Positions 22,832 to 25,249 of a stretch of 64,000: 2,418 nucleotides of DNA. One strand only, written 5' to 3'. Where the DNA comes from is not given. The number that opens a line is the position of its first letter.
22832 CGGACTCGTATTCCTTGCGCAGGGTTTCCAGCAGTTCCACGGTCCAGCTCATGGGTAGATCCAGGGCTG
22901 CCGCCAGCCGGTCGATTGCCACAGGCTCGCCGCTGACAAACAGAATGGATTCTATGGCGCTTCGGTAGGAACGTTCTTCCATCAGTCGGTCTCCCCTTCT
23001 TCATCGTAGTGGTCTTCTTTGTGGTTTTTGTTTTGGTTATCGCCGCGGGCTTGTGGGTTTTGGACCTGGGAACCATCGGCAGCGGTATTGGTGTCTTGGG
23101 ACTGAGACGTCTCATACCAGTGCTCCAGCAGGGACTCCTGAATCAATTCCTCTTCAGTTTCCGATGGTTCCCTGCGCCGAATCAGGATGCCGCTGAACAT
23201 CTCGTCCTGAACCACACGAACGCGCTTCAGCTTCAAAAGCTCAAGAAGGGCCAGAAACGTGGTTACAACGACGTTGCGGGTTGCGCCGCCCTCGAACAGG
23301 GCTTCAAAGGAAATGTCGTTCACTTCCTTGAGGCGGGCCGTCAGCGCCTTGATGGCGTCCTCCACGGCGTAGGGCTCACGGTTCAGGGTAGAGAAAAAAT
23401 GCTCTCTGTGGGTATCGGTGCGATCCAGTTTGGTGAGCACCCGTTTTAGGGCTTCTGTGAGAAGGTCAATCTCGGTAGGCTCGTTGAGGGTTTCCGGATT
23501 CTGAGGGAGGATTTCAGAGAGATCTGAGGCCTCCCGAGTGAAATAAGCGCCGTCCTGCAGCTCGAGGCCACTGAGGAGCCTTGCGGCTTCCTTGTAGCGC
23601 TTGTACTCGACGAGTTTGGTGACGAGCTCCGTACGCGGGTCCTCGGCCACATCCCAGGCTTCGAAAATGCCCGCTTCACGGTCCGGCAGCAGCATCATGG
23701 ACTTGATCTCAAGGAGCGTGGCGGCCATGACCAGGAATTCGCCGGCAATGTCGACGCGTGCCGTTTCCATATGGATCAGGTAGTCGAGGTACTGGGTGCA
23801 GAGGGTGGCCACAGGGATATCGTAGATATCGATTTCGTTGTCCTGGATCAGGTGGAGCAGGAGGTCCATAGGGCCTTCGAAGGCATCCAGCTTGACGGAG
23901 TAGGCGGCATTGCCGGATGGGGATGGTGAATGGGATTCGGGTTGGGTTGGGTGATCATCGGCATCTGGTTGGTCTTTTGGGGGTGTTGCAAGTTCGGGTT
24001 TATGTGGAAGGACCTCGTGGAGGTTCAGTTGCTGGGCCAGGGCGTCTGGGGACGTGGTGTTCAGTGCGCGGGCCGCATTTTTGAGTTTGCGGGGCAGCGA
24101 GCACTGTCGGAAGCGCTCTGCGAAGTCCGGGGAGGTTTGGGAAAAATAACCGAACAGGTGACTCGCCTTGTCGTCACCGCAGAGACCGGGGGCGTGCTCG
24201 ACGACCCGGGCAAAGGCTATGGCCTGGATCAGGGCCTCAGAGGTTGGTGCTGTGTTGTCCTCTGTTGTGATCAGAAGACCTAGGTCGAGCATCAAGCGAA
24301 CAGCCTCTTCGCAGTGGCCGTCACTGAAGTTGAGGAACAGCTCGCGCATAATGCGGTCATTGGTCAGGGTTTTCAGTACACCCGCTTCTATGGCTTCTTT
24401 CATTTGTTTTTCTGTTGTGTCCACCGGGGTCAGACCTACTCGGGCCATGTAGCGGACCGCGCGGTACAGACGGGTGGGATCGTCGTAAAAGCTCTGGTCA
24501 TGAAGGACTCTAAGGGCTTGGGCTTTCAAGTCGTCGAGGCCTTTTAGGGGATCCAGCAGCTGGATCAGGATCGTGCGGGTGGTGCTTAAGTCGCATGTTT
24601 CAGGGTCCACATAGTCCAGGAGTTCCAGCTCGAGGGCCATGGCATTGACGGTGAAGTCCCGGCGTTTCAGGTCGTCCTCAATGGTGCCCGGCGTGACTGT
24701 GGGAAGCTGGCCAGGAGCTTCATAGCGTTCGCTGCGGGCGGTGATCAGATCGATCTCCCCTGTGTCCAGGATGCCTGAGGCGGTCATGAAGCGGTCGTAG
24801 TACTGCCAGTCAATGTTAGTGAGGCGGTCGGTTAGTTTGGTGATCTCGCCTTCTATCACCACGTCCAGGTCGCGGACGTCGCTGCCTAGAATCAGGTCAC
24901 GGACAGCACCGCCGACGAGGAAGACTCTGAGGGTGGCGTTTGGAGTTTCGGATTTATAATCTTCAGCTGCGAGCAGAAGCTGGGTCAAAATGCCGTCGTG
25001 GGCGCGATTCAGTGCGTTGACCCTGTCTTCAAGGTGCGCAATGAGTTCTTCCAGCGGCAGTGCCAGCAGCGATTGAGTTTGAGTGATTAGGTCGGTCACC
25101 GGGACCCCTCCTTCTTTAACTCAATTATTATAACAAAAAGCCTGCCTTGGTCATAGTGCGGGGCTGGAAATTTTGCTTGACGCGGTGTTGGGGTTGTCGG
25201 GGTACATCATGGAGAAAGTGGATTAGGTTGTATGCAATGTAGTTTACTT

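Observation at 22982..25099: CCA-adding/poly(A)-polymerase-family nucleotidyltransferase fused to the SMC kleisin ScpA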

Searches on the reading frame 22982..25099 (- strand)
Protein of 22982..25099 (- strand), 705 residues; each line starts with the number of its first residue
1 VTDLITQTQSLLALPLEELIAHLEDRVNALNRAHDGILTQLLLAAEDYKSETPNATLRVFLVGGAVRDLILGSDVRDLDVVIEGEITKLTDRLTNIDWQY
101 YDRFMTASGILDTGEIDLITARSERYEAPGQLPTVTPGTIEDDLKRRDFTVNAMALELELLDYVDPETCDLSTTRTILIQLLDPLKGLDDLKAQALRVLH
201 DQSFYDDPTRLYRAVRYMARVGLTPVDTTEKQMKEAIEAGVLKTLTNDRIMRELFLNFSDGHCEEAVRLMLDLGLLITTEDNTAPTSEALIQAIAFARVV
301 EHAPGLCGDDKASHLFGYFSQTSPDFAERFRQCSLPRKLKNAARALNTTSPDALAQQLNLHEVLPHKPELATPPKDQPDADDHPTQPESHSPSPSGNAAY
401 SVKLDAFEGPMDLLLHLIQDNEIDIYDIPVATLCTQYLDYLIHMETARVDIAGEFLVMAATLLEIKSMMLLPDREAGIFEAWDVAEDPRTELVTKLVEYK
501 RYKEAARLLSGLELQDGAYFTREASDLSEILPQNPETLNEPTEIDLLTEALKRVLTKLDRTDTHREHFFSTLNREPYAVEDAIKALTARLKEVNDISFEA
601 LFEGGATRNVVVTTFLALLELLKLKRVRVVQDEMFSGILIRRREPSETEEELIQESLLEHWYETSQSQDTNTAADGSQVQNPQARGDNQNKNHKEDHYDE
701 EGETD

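Call 3: search_protein_families(library=pfam, proteins=[window:22982-25099:-], max_evalue=0.1)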
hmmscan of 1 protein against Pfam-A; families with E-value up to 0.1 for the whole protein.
window:22982-25099:- (705 aa): 4 families
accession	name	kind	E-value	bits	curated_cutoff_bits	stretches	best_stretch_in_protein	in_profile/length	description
PF02616.19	SMC_ScpA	-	1.9e-34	120.1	24.6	1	417-640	1-229/232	Segregation and condensation protein ScpA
PF01743.26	PolyA_pol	-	5.7e-20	72.4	23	1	59-197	1-126/126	Poly A polymerase head domain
PF12627.12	PolyA_pol_RNAbd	-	0.0026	17.9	22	1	228-276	7-53/64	Probable RNA and SrmB- binding site of polymerase A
PF04824.21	Rad21_Rec8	-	0.0059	16.3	22.7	1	596-643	6-52/55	Conserved region of Rad21 / Rec8 like protein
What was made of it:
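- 24500..24934 (-): aa 56-200: class-II NTase head domain. Contains GGAVRD...DLD (catalytic D77 and D79), RSERY and RRDFTVN. Pfam PF01743 at 5.7e-20 (call 3).
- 23150..23905 (-): aa 399-650: full-length ScpA kleisin, comprising the N-terminal SMC-neck-binding helices, the central ScpB-binding region and the C-terminal winged helix. Pfam PF02616 covering 1-229 of 232 at 1.9e-34 (call 3).
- On ScpA (SMC_ScpA, PF02616; kleisin of Smc-ScpAB): Pfam gives 120.1 bits against a gathering score of 24.6, covering 1-229 of 232 (call 3).
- On Class-II nucleotidyltransferase (PolyA_pol head, PF01743: CCA-adding, A-adding, CC-adding, bacterial PAP): PF01743 gives 72.4 bits against a gathering score of 23 (call 3).
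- Checked: PolyA_pol_RNAbd is weak (0.0026, below its threshold) (call 3).
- The PolyA_pol_RNAbd match falls below its Pfam threshold (call 3).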

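Call 4: search_protein_families(library=ncbifam, proteins=[window:22982-25099:-], max_evalue=0.1)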
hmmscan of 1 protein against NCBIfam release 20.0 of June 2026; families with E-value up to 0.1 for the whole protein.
window:22982-25099:- (705 aa): 14 families
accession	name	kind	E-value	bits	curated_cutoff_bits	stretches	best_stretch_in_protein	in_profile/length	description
NF000995.0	PRK00104.1-4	equivalog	1.2e-67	227.9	315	1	399-646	4-249/251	segregation/condensation protein A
NF000994.0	PRK00104.1-3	equivalog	4.8e-58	196.7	234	1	399-646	3-244/246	segregation/condensation protein A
NF000993.0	PRK00104.1-2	equivalog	3.6e-47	161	268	1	402-644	3-234/237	segregation/condensation protein A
NF000992.0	PRK00104.1-1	equivalog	1.6e-45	155.6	417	1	400-640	3-240/247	segregation/condensation protein A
NF041569.1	A-tRNAntase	equivalog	1.2e-33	116.4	1440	1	56-312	479-724/880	A-adding tRNA nucleotidyltransferase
TIGR02692.1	tRNA_CCA_actino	equivalog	7.6e-29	100.7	438.8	1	55-275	26-235/466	CCA tRNA nucleotidyltransferase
NF001751.0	PRK00478.1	equivalog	1.3e-24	86.9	436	1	396-686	157-453/505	segregation/condensation protein A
NF008137.0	PRK10885.1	equivalog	1.1e-22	80.4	451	1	58-272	2-199/409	multifunctional CCA addition/repair protein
NF009814.0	PRK13299.1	equivalog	1.1e-21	77.4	290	1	59-275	23-221/396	CCA tRNA nucleotidyltransferase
TIGR01942.1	pcnB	subfamily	1.7e-20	73.3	305.65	1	55-276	28-234/425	polynucleotide adenylyltransferase PcnB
NF009812.0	PRK13297.1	equivalog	2e-15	56.8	624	1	54-270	9-202/364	tRNA CCA-pyrophosphorylase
NF009813.0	PRK13298.1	equivalog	1.1e-14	54.2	606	1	58-253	2-180/417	tRNA CCA-pyrophosphorylase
NF009811.0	PRK13296.1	equivalog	1.8e-12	46.8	469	1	58-254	2-181/360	CCA tRNA nucleotidyltransferase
NF008634.1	PRK11623.1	equivalog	8.5e-10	37.8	702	1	55-271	59-271/469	polynucleotide adenylyltransferase PcnB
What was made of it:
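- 23150..23905 (-): NCBIfam ScpA models covering 4-249 of 251 (call 4).
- On ScpA (SMC_ScpA, PF02616; kleisin of Smc-ScpAB): NCBIfam models cover 4-249 of 251 but fall below their equivalog cutoffs (call 4).
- On tRNA CCA-adding or A-adding enzyme (functional equivalogs NF041569, TIGR02692, PRK13299, PRK10885): Scores are 116.4 against 1440, 100.7 against 438.8, 77.4 against 290 and 80.4 against 451 (call 4).
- Closest known: Bacterial kleisin ScpA of the Smc-ScpAB complex. Different: NCBIfam equivalog cutoffs are not reached (227.9 bits against a cutoff of 315; call 4).
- Checked: NCBIfam ScpA models cover aa 399-646 (call 4).
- The NTase reaches no NCBIfam equivalog cutoff (call 4).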

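Call 5: find_homologous_proteins(query=window:22982-25099:-, max_evalue=0.00001)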
Query window:22982-25099:- (705 aa): 6550 proteins with E <= 0.00001 among 8000 candidates; the best 120 are listed.
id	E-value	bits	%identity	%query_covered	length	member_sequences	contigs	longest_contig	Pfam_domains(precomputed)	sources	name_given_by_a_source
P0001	0.0e+0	1467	95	100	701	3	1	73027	PF01743.27,PF02616.20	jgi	-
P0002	0.0e+0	1399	90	100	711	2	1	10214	PF01743.27,PF02616.20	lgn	-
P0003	0.0e+0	1393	90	100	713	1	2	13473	PF01743.27,PF02616.20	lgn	-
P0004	0.0e+0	1391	90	100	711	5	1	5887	PF01743.27,PF02616.20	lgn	-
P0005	0.0e+0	1378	89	100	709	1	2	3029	PF01743.27,PF02616.20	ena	-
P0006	0.0e+0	1376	90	100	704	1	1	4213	PF01743.27,PF02616.20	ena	-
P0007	0.0e+0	1376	89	100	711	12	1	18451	PF01743.27,PF02616.20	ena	-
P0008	0.0e+0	1373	89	100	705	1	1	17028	PF01743.27,PF02616.20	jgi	jgi:segregation and condensation protein A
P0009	0.0e+0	1371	89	100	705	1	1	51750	PF01743.27,PF02616.20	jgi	jgi:segregation and condensation protein A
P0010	0.0e+0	1208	81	100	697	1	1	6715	PF01743.27,PF02616.20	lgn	-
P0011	5.3e-295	999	68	100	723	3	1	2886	PF01743.27,PF02616.20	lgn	-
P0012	3.5e-291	986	68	98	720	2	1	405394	PF01743.27,PF02616.20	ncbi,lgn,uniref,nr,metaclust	ncbi:segregation/condensation protein A [Acidaminobacter hydrogenoformans]|uniref:Segregation and co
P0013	1.2e-266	905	66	94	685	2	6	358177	PF01743.27,PF02616.20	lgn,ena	-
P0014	1.3e-263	895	87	67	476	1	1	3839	PF02616.20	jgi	jgi:segregation and condensation protein A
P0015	7.7e-260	882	60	93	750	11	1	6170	PF01743.27,PF02616.20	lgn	-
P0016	2.4e-223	762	57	89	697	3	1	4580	PF01743.27,PF02616.20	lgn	-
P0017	7.8e-210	717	56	89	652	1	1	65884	PF01743.27,PF02616.20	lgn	-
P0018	2.7e-80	289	43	35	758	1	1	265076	PF01743.27,PF02616.20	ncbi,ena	-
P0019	2.7e-78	283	42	37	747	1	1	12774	PF01743.27,PF02616.20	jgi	jgi:chromatin segregation and condensation protein Rec8/ScpA/Scc1 (kleisin family)/tRNA nucleotidylt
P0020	3.3e-77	279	45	35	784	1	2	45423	PF01743.27,PF02616.20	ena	-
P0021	4.5e-77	279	42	35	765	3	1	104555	PF01743.27,PF02616.20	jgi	-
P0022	1.3e-76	277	43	35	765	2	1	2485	PF01743.27,PF02616.20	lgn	-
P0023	2.2e-76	276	43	35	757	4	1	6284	PF01743.27,PF02616.20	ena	-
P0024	4.6e-75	272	40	40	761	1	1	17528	PF01743.27,PF02616.20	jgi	-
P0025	2.2e-74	270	42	39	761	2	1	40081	PF01743.27,PF02616.20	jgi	jgi:chromatin segregation and condensation protein Rec8/ScpA/Scc1 (kleisin family)/tRNA nucleotidylt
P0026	9.1e-72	261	40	38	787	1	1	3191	PF01743.27,PF02616.20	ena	-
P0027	8.6e-62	228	40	30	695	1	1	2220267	PF01743.27,PF02616.20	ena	-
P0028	1.7e-40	158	44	34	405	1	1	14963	PF01743.27,PF12627.13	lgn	-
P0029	1.6e-38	151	37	45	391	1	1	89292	PF01743.27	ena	-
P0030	3.8e-38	150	41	34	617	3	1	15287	PF02616.20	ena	-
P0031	4.4e-38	150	45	31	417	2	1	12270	PF01743.27,PF12627.13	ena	-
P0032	9.6e-38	149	43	31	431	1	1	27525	PF01743.27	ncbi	-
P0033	1.1e-37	148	42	35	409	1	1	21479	PF01743.27,PF12627.13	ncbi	-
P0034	1.4e-37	148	46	27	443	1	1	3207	PF01743.27,PF12627.13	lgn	-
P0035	1.6e-37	148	45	27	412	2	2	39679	PF01743.27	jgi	jgi:tRNA nucleotidyltransferase (CCA-adding enzyme)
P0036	2.7e-37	147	40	34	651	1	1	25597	PF02616.20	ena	-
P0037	2.7e-37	147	40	34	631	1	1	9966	PF02616.20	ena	-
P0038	3.4e-37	147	37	40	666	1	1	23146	PF02616.20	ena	-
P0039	3.4e-37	147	37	40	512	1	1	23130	PF02616.20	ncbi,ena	-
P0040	4.5e-37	146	40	34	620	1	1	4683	PF02616.20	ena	-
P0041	5.4e-37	146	38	40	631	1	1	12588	PF02616.20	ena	-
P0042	5.6e-37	146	38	40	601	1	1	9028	PF02616.20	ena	-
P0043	5.6e-37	146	40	34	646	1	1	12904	PF02616.20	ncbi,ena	-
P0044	5.6e-37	146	38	40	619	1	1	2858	PF02616.20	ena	-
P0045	5.8e-37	146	43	31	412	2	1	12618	PF01743.27,PF12627.13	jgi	-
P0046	5.9e-37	146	38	40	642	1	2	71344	PF02616.20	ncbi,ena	-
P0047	5.9e-37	146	39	34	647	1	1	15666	PF02616.20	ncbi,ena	-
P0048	5.9e-37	146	40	34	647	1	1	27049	PF02616.20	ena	-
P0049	5.9e-37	146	38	40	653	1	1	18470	PF02616.20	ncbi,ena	-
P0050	6.0e-37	146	39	34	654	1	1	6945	PF02616.20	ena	-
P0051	6.0e-37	146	38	40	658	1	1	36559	PF02616.20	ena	-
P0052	6.1e-37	146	40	34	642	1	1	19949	PF02616.20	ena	-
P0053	6.2e-37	146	38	40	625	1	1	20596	PF02616.20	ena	-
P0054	6.2e-37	146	40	34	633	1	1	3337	PF02616.20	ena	-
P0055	6.2e-37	146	40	34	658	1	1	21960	PF02616.20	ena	-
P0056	6.3e-37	146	39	34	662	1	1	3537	PF02616.20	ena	-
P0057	6.7e-37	146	37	40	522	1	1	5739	PF02616.20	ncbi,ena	-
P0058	6.8e-37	146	48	28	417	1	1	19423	PF01743.27,PF12627.13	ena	-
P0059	7.1e-37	146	38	40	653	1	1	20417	PF02616.20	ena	-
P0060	7.3e-37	146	39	34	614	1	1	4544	PF02616.20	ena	-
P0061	7.4e-37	146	40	34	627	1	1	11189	PF02616.20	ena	-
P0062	8.0e-37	146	37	40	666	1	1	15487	PF02616.20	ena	-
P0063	8.5e-37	145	44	31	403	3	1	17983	PF01743.27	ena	-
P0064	8.6e-37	145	47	28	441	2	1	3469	PF01743.27,PF12627.13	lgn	-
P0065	8.6e-37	145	40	34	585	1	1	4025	PF02616.20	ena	-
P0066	8.9e-37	145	38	40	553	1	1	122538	PF02616.20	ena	-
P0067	8.9e-37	145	40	34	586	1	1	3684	PF02616.20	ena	-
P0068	9.2e-37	145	38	40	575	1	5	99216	PF02616.20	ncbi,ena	-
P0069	9.4e-37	145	40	34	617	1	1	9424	PF02616.20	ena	-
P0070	9.4e-37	145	39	34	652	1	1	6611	PF02616.20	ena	-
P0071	1.1e-36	145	40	34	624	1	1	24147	PF02616.20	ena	-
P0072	1.1e-36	145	40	34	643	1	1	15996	PF02616.20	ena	-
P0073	1.1e-36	145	37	40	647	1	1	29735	PF02616.20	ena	-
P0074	1.1e-36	145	39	34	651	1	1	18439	PF02616.20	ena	-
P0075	1.1e-36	145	40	34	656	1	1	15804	PF02616.20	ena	-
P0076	1.1e-36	145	39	34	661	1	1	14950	PF02616.20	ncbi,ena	-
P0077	1.1e-36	145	39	34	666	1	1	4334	PF02616.20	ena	-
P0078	1.2e-36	145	38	40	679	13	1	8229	PF02616.20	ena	-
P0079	1.4e-36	145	40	34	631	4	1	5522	PF02616.20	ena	-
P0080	1.4e-36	145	38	40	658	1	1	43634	PF02616.20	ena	-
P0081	1.4e-36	145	40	34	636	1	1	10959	PF02616.20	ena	-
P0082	1.4e-36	145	45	30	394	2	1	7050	PF01743.27,PF12627.13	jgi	jgi:tRNA nucleotidyltransferase (CCA-adding enzyme)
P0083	1.6e-36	145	40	36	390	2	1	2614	PF01743.27,PF12627.13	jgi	jgi:tRNA nucleotidyltransferase (CCA-adding enzyme)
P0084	1.7e-36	145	40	34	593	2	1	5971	PF02389.21,PF02616.20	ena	-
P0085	1.7e-36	144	39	34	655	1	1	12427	PF02616.20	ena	-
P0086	1.8e-36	144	41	33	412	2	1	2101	PF01743.27,PF12627.13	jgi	-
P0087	1.8e-36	144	40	34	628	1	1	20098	PF02616.20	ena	-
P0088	2.0e-36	144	39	34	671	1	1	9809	PF02616.20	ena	-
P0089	2.1e-36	144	45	29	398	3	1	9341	PF01743.27,PF12627.13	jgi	jgi:tRNA nucleotidyltransferase (CCA-adding enzyme)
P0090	2.1e-36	144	42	33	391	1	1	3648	PF01743.27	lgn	-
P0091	2.1e-36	144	40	34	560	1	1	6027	PF02616.20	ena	-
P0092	2.1e-36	144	40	34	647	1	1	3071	PF02616.20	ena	-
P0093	2.3e-36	144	40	34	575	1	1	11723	PF02616.20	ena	-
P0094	2.3e-36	144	38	40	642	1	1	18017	PF02616.20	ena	-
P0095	2.3e-36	144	39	34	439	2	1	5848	PF02616.20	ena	-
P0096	2.7e-36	144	38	40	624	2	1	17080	PF02616.20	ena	-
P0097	2.8e-36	144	39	34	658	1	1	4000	PF02616.20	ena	-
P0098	2.9e-36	144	43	31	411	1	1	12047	PF01743.27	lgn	-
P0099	2.9e-36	144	40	34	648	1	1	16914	PF02616.20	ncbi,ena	-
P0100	3.2e-36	144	40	34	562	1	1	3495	PF02616.20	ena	-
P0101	3.5e-36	143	40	34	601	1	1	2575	PF02616.20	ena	-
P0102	3.9e-36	143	40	33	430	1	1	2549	PF01743.27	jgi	-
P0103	3.9e-36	143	40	34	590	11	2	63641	PF02616.20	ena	-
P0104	4.0e-36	143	43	31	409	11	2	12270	PF01743.27,PF12627.13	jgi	jgi:tRNA nucleotidyltransferase (CCA-adding enzyme)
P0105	4.1e-36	143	39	34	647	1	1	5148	PF02616.20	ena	-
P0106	4.4e-36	143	44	31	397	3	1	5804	PF01743.27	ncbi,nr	ncbi:MAG: hypothetical protein M3370_04390 [Actinomycetota bacterium]|nr:hypothetical protein [Actin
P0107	4.8e-36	143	40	34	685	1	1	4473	PF02616.20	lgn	-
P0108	4.9e-36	143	39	34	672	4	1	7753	PF02616.20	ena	-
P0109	5.0e-36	143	45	31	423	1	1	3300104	PF01743.27,PF12627.13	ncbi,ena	-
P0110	6.0e-36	143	44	31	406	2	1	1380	PF01743.27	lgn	-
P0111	6.0e-36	143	40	34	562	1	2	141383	PF02616.20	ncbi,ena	-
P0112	6.1e-36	143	40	34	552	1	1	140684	PF02616.20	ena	-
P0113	6.3e-36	143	42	33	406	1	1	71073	PF01743.27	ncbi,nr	ncbi:MAG: CCA tRNA nucleotidyltransferase [Fimbriimonadaceae bacterium]|nr:CCA tRNA nucleotidyltrans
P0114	6.4e-36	143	38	40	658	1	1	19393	PF02616.20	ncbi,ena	-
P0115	7.0e-36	142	40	34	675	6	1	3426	PF04079.23,PF02616.20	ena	-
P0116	7.3e-36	142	42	31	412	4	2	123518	PF01743.27,PF12627.13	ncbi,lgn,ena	ncbi:MAG TPA: hypothetical protein VGA31_14940 [Thermoanaerobaculia bacterium]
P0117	7.9e-36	142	45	31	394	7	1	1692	PF01743.27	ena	-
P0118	8.2e-36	142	43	31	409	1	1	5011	PF01743.27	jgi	jgi:tRNA nucleotidyltransferase (CCA-adding enzyme)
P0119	8.7e-36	142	43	31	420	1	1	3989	PF01743.27,PF12627.13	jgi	jgi:tRNA nucleotidyltransferase (CCA-adding enzyme)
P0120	8.7e-36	142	42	31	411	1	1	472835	PF01743.27,PF12627.13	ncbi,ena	-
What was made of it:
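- Recurrence: 27 protein clusters carry PF01743 plus PF02616 (call 5).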

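Call 8: find_encoding_contigs(protein=P0012, flank=8000, max_places=2)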
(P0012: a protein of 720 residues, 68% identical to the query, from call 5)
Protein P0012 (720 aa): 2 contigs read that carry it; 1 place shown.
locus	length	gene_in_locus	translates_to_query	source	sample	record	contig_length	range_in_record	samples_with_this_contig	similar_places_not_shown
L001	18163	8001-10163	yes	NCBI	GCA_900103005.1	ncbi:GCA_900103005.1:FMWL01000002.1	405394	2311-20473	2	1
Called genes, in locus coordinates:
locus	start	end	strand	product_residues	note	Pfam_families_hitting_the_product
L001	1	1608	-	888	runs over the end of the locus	PF09084:NMT1, PF00989:PAS, PF13188:PAS_8, PF13426:PAS_9 (weak), PF08447:PAS_3 (weak), PF00512:HisKA (weak), PF02518:HATPase_c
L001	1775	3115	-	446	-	PF00860:Xan_ur_permease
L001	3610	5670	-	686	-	PF00082:Peptidase_S8, PF17957:Big_7 (weak), PF18911:PKD_4 (faint)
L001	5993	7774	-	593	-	PF00082:Peptidase_S8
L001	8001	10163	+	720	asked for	PF01743:PolyA_pol, PF02616:SMC_ScpA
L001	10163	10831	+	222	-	PF04079:SMC_ScpB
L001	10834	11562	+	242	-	PF01479:S4, PF00849:PseudoU_synth_2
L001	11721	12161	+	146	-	PF00583:Acetyltransf_1 (weak), PF13508:Acetyltransf_7 (faint)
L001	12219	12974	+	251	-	PF01975:SurE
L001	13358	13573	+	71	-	PF13484:Fer4_16 (faint), PF14697:Fer4_21 (faint), PF12797:Fer4_2 (faint), PF13237:Fer4_10, PF00037:Fer4 (weak), PF12838:Fer4_7, PF13187:Fer4_9, PF00037:Fer4 (weak), +3 more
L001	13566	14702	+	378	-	PF01855:POR_N, PF02780:Transketolase_C, PF17147:PFOR_II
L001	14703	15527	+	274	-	PF02775:TPP_enzyme_C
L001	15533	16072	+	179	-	PF01558:POR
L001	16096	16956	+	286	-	PF01418:HTH_6, PF01380:SIS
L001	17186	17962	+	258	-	PF01202:SKI (faint), PF02224:Cytidylate_kin, PF13189:Cytidylate_kin2, PF13191:AAA_16 (weak), PF13207:AAA_17 (weak), PF13238:AAA_18 (faint)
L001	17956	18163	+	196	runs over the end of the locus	PF01553:Acyltransferase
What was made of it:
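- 22296..22982 (-): scpB, translationally coupled to the fusion gene (TGATG overlap). Its orthologue in L001 carries PF04079 (call 8).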

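Call 9: find_encoding_contigs(protein=P0018, flank=8000, max_places=2)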
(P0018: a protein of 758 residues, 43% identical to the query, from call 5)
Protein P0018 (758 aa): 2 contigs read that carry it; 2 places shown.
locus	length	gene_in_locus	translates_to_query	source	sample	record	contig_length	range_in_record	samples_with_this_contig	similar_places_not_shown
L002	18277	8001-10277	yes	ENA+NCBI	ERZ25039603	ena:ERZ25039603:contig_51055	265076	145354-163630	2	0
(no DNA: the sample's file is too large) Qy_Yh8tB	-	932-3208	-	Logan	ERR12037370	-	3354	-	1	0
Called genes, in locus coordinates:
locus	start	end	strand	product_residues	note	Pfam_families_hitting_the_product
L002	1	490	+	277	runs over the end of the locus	PF02518:HATPase_c, PF00072:Response_reg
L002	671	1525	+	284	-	PF01113:DapB_N, PF05173:DapB_C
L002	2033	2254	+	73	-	-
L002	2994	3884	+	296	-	PF04073:tRNA_edit, PF00587:tRNA-synt_2b (weak)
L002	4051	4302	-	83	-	PF01649:Ribosomal_S20p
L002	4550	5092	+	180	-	PF01541:GIY-YIG, PF27096:UvrC_M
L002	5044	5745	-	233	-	-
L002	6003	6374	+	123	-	PF08459:UvrC_RNaseH_dom (weak), PF12826:HHH_2, PF14520:HHH_5, PF00633:HHH (weak)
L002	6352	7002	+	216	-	PF02870:Methyltransf_1N (weak), PF01035:DNA_binding_1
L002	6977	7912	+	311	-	PF02899:Phage_int_SAM_1, PF00589:Phage_integrase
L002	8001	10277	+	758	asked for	PF01743:PolyA_pol, PF02616:SMC_ScpA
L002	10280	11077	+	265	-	PF04079:SMC_ScpB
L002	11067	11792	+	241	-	PF01479:S4, PF00849:PseudoU_synth_2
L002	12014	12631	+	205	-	PF02224:Cytidylate_kin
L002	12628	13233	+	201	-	PF01553:Acyltransferase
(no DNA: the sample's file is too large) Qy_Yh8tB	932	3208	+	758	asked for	PF01743:PolyA_pol, PF02616:SMC_ScpA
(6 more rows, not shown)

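Call 10: find_encoding_contigs(protein=P0029, flank=8000, max_places=2)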
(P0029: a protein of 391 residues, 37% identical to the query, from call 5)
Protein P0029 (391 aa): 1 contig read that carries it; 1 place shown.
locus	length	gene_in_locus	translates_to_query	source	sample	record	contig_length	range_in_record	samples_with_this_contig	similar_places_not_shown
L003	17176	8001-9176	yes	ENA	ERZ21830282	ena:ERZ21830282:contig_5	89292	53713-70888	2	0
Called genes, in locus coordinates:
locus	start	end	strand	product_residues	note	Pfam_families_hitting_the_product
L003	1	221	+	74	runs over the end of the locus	PF09527:ATPase_gene1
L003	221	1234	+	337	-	PF00119:ATP-synt_A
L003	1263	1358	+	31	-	-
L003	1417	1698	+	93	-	PF00137:ATP-synt_C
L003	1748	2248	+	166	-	PF00430:ATP-synt_B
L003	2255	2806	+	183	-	PF00213:OSCP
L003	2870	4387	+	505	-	PF02874:ATP-synt_ab_N, PF00006:ATP-synt_ab, PF00306:ATP-synt_ab_C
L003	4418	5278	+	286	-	PF00231:ATP-synt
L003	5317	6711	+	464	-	PF02874:ATP-synt_ab_N, PF00006:ATP-synt_ab, PF22919:ATP-synt_VA_C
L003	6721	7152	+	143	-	PF02823:ATP-synt_DE_N, PF00401:ATP-synt_DE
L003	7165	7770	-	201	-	PF06971:Put_DNA-bind_N, PF02629:CoA_binding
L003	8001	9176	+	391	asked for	PF01743:PolyA_pol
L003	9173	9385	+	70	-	-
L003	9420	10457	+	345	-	PF08240:ADH_N, PF00107:ADH_zinc_N, PF13602:ADH_zinc_N_2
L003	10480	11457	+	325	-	PF01073:3Beta_HSD, PF01370:Epimerase, PF02719:Polysacc_synt_2 (weak), PF04321:RmlD_sub_bind, PF07993:NAD_binding_4, PF08659:KR (weak), PF13460:NAD_binding_10, PF16363:GDP_Man_Dehyd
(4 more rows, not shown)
